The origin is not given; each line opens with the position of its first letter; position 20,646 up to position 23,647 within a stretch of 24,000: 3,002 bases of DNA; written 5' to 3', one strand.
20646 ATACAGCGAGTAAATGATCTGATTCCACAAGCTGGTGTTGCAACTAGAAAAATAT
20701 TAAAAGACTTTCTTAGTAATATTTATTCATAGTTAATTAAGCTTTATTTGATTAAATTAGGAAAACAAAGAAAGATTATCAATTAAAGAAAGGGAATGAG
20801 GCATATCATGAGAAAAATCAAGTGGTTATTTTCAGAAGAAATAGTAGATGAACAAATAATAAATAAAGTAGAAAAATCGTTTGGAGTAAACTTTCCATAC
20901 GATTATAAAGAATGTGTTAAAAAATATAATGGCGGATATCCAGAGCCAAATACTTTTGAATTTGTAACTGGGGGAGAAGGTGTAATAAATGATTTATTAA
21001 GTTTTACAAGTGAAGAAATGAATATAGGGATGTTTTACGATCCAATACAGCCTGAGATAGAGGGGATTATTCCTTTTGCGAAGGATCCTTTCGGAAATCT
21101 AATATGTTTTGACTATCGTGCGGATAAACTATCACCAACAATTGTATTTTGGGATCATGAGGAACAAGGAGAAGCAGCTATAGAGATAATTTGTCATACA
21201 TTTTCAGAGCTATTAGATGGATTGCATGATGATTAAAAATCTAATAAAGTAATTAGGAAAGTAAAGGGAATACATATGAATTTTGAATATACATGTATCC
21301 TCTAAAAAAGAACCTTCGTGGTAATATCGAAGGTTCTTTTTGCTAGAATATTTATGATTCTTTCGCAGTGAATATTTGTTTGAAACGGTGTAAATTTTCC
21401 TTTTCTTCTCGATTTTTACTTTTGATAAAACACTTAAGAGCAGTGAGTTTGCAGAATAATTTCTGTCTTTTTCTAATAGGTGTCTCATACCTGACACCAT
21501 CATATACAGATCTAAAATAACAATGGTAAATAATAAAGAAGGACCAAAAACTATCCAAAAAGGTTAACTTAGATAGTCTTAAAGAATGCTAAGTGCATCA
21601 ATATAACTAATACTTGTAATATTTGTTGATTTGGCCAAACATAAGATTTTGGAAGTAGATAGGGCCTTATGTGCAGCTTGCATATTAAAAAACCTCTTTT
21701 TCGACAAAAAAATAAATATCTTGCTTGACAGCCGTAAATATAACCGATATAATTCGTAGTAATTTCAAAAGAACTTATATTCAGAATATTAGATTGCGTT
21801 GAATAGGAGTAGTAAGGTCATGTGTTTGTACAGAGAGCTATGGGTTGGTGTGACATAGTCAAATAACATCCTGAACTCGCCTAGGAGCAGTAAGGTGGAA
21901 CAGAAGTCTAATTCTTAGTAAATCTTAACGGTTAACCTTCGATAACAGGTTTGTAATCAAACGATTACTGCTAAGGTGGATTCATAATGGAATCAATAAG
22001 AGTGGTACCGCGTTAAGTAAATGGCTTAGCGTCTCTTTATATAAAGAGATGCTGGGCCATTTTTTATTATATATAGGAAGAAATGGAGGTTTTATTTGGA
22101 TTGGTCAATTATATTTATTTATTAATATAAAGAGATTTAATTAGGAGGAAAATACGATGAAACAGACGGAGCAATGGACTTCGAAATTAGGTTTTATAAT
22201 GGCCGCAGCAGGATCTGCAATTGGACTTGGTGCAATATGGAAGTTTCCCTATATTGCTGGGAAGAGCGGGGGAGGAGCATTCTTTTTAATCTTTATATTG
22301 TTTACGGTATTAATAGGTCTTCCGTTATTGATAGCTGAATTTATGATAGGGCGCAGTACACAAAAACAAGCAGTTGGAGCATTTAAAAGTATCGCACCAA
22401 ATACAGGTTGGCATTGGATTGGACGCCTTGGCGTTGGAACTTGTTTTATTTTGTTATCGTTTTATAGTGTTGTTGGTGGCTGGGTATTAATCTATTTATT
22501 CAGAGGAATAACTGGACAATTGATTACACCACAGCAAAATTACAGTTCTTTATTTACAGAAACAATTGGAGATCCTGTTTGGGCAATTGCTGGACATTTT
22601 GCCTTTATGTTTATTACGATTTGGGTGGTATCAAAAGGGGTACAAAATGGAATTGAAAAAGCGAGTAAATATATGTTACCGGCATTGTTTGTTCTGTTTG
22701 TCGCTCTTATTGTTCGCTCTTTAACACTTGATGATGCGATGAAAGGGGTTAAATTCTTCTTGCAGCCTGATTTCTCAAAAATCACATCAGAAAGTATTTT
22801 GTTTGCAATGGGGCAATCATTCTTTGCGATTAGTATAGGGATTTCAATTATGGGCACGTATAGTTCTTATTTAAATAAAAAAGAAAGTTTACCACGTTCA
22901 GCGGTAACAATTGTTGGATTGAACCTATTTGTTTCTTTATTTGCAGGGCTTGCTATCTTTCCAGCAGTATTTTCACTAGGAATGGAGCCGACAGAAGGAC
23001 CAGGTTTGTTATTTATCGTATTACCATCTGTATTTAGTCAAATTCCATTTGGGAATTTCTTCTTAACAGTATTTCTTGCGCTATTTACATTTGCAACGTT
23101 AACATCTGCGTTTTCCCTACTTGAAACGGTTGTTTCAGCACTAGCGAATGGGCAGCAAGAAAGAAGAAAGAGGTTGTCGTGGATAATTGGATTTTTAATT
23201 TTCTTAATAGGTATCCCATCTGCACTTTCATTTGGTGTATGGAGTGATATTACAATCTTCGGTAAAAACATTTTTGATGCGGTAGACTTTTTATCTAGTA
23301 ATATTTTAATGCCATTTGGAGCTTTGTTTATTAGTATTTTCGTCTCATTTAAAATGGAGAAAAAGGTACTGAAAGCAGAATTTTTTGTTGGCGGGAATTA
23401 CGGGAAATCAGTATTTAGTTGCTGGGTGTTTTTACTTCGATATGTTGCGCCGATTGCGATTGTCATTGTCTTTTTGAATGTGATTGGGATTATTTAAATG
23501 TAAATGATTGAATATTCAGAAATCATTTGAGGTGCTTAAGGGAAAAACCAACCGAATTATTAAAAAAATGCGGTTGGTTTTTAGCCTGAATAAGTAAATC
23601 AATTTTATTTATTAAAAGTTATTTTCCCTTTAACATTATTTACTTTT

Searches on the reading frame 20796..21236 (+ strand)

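Call 11: search_protein_families(library=pfam, proteins=[window:20796-21236:+], max_evalue=0.1)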
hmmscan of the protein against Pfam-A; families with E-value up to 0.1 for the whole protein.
window:20796-21236:+ (146 aa): 3 families
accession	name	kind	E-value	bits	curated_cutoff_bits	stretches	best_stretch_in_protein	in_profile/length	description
PF14568.11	SUKH_6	-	9.3e-24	84.7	27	1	20-140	2-119/119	SMI1-KNR4 cell-wall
PF09346.15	SMI1_KNR4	-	4.1e-21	76.3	25.4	1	17-141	2-124/125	SMI1 / KNR4 family (SUKH-1)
PF14567.11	SUKH_5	-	9.1e-10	38.9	27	1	11-127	16-126/142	SMI1-KNR4 cell-wall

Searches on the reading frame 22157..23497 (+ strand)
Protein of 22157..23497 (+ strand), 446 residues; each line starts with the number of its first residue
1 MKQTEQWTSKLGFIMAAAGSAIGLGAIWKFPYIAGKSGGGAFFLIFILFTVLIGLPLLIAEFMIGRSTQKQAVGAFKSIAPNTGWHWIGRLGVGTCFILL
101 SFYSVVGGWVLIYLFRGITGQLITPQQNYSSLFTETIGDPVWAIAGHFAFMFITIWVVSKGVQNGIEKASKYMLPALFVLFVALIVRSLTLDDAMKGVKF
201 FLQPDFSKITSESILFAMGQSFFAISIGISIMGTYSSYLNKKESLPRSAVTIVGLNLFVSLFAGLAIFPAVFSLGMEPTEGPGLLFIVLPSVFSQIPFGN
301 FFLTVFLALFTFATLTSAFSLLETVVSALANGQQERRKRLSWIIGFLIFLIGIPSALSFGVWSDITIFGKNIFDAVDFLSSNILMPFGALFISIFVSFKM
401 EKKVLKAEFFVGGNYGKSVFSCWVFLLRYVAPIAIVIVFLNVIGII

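Call 90: search_protein_families(library=pfam, proteins=[window:22157-23497:+], max_evalue=0.05)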
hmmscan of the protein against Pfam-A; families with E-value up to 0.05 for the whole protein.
window:22157-23497:+ (446 aa): 2 families
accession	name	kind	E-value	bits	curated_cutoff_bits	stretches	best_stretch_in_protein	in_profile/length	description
PF00209.24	SNF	-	3.7e-54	184.7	27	2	137-441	173-479/524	Sodium:neurotransmitter symporter family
PF17314.7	DUF5360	-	0.0059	17.1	25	1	211-259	34-82/127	Family of unknown function (DUF5360)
